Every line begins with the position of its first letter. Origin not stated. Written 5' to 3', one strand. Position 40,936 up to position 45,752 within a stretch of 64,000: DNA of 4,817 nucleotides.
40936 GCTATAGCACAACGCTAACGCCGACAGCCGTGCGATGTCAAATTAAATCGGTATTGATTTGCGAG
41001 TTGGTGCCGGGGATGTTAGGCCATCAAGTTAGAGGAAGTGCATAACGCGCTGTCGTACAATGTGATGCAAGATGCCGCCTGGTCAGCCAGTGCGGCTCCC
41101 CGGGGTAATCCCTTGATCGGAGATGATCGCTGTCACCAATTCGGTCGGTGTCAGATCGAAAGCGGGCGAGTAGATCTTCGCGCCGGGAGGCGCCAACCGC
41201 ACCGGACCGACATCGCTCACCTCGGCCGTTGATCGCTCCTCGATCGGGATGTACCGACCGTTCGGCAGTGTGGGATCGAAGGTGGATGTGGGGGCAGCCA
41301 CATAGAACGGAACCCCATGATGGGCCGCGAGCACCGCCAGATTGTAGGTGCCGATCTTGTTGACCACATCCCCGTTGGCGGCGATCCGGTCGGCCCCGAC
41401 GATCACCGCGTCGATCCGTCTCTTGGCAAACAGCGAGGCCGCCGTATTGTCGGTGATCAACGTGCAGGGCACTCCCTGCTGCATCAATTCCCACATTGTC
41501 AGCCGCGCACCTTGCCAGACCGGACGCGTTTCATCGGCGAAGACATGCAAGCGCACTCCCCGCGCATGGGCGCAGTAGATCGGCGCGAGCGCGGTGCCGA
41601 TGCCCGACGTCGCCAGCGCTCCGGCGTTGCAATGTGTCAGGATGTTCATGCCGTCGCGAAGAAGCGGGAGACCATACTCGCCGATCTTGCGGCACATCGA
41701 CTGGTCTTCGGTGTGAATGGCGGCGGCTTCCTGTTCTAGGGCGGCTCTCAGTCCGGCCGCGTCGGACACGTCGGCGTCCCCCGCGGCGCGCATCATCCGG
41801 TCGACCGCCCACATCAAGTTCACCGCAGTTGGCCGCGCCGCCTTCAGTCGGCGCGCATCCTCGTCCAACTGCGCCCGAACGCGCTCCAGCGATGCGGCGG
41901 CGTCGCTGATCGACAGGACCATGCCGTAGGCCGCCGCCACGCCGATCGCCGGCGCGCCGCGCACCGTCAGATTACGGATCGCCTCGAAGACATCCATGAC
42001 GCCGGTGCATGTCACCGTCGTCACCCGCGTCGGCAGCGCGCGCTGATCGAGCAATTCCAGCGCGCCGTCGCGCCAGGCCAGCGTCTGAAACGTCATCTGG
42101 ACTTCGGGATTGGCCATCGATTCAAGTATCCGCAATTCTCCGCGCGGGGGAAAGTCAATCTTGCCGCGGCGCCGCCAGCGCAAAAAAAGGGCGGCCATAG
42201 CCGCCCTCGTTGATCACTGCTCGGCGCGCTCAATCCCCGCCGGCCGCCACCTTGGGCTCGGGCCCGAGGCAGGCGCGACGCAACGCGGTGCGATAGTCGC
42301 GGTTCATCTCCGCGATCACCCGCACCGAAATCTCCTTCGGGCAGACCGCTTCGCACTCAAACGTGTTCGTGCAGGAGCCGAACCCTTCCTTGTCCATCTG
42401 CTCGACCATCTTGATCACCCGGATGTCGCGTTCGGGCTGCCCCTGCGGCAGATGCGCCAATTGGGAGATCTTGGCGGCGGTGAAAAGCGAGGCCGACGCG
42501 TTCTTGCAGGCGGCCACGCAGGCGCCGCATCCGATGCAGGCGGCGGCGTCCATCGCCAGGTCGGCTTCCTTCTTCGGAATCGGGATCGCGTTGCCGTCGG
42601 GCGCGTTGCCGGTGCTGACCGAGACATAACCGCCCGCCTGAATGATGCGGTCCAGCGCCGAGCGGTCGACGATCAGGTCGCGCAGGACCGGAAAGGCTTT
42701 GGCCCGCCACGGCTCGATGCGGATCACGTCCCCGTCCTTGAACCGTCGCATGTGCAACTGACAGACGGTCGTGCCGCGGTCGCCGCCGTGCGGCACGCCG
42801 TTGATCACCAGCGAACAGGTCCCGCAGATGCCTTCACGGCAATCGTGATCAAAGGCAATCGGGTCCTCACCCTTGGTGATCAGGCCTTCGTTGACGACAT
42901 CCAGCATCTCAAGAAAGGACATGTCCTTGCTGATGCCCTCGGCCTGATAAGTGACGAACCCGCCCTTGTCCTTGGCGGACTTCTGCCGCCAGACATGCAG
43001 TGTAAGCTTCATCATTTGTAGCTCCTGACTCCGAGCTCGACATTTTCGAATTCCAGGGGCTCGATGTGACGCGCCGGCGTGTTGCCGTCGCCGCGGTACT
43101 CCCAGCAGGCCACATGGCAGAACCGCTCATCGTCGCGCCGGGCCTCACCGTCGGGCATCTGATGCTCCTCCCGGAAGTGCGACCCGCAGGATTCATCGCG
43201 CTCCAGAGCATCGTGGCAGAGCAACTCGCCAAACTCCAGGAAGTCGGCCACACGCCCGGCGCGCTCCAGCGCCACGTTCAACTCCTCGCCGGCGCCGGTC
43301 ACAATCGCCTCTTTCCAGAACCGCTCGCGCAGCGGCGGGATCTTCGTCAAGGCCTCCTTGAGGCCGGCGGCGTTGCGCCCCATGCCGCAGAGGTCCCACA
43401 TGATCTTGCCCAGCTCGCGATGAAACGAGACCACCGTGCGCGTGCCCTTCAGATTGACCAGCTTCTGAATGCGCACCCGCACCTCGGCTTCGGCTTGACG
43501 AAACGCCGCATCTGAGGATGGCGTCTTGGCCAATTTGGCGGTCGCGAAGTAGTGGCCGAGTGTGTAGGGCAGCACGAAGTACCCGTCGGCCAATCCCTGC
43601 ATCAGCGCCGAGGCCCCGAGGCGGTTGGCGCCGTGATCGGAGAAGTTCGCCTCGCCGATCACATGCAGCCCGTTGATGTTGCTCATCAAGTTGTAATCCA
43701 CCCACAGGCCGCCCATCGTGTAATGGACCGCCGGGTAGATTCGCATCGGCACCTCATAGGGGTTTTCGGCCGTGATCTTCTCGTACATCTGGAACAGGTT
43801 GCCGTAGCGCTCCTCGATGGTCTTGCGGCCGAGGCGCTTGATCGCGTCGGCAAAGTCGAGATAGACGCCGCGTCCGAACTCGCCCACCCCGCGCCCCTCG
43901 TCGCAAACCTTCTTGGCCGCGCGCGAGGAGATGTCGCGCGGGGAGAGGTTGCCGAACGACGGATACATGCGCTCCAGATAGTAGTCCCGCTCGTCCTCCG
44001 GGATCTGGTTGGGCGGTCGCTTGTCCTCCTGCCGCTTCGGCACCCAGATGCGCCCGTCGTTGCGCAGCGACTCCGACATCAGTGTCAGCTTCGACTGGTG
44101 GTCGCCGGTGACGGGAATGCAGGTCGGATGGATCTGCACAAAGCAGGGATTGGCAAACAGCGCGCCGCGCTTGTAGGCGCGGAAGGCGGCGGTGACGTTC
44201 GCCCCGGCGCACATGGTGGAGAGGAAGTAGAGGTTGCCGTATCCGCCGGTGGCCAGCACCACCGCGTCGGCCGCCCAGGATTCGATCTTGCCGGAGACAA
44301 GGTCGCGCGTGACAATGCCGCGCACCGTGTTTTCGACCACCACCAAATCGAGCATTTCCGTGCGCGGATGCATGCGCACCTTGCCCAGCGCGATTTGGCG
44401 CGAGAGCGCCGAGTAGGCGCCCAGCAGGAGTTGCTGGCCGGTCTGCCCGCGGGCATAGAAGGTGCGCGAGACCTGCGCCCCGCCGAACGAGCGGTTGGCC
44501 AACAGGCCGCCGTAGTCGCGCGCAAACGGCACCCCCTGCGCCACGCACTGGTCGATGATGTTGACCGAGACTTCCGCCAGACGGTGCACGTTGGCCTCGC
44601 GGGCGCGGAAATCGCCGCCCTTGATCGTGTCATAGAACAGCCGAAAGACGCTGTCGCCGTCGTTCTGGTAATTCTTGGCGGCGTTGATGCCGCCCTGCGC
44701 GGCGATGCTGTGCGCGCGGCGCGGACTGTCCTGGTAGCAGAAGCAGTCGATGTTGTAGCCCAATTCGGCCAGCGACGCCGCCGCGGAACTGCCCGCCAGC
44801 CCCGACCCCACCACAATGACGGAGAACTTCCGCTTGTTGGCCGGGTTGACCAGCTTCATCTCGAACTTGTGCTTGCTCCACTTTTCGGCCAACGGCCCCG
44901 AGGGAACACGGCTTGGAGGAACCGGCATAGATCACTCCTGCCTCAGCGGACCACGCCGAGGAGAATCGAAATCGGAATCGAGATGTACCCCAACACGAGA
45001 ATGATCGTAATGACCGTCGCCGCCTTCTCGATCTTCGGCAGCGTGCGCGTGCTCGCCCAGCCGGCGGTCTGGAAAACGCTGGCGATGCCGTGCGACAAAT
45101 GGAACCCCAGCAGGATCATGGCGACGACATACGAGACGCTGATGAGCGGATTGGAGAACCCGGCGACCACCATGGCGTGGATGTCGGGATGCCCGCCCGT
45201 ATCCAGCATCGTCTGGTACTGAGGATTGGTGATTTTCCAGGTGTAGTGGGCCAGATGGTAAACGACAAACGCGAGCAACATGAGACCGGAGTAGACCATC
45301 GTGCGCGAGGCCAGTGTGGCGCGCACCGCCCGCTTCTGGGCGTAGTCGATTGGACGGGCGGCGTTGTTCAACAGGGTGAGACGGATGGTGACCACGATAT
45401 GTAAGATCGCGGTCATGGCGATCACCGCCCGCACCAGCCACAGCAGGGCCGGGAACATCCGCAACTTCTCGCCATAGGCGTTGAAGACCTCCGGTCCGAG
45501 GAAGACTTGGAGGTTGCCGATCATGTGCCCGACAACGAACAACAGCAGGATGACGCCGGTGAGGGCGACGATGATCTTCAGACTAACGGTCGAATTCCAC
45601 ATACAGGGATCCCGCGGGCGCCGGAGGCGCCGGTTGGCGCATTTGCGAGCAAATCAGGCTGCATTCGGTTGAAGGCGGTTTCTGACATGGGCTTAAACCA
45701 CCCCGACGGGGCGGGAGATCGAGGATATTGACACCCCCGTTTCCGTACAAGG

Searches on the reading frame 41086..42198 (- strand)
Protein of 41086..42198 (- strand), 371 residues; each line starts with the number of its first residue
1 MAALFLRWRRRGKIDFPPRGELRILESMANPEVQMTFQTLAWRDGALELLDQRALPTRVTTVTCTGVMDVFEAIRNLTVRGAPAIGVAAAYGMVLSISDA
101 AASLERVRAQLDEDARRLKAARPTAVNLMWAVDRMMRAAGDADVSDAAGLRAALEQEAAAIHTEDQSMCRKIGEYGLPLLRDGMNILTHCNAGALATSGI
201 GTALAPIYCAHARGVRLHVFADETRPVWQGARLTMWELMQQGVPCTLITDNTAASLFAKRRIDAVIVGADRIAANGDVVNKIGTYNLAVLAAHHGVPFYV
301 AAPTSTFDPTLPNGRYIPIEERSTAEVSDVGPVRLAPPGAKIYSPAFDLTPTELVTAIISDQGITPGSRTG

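Call 78: search_protein_families(library=pfam, proteins=[window:41086-42198:-], max_evalue=0.001)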
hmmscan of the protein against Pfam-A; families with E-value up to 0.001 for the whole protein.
window:41086-42198:- (371 aa): 1 family
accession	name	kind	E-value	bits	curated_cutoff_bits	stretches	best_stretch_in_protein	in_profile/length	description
PF01008.23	IF-2B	-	1.9e-86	290.2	22.4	1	79-366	2-279/280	Initiation factor 2 subunit family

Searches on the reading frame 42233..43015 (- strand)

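Call 78: search_protein_families(library=pfam, proteins=[window:42233-43015:-], max_evalue=0.001)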
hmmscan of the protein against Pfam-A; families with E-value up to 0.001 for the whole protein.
window:42233-43015:- (261 aa): 9 families
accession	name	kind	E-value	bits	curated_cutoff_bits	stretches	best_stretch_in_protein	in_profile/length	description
PF13085.11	Fer2_3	-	8.9e-25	87.2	27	1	5-121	1-105/107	2Fe-2S iron-sulfur cluster binding domain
PF13183.11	Fer4_8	-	1.4e-08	35.6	27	1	157-229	2-68/68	4Fe-4S dicluster domain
PF12838.12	Fer4_7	-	2.4e-07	31.6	27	1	160-228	2-51/52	4Fe-4S dicluster domain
PF13187.11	Fer4_9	-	2.4e-06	27.9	27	1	152-172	25-49/52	4Fe-4S dicluster domain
PF13534.11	Fer4_17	-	7.1e-06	26.9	22.2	1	159-230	1-61/61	4Fe-4S dicluster domain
PF13237.11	Fer4_10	-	4.6e-05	23.7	25.5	1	156-226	5-53/53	4Fe-4S dicluster domain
PF12797.12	Fer4_2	-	0.00011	22.3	24.5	1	154-171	4-21/22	4Fe-4S binding domain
PF12837.12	Fer4_6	-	0.00018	21.7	25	1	154-171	3-20/24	4Fe-4S binding domain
PF00037.32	Fer4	-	0.00092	19.4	21.1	1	156-171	4-19/24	4Fe-4S binding domain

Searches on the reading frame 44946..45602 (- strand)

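Call 78: search_protein_families(library=pfam, proteins=[window:44946-45602:-], max_evalue=0.001)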
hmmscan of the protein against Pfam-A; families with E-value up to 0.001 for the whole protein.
window:44946-45602:- (219 aa): 1 family
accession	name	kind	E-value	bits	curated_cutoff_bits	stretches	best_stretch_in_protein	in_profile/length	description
PF01127.27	Sdh_cyt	-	1.6e-10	41.5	25.8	1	95-204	19-120/122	Succinate dehydrogenase/Fumarate reductase transmembrane subunit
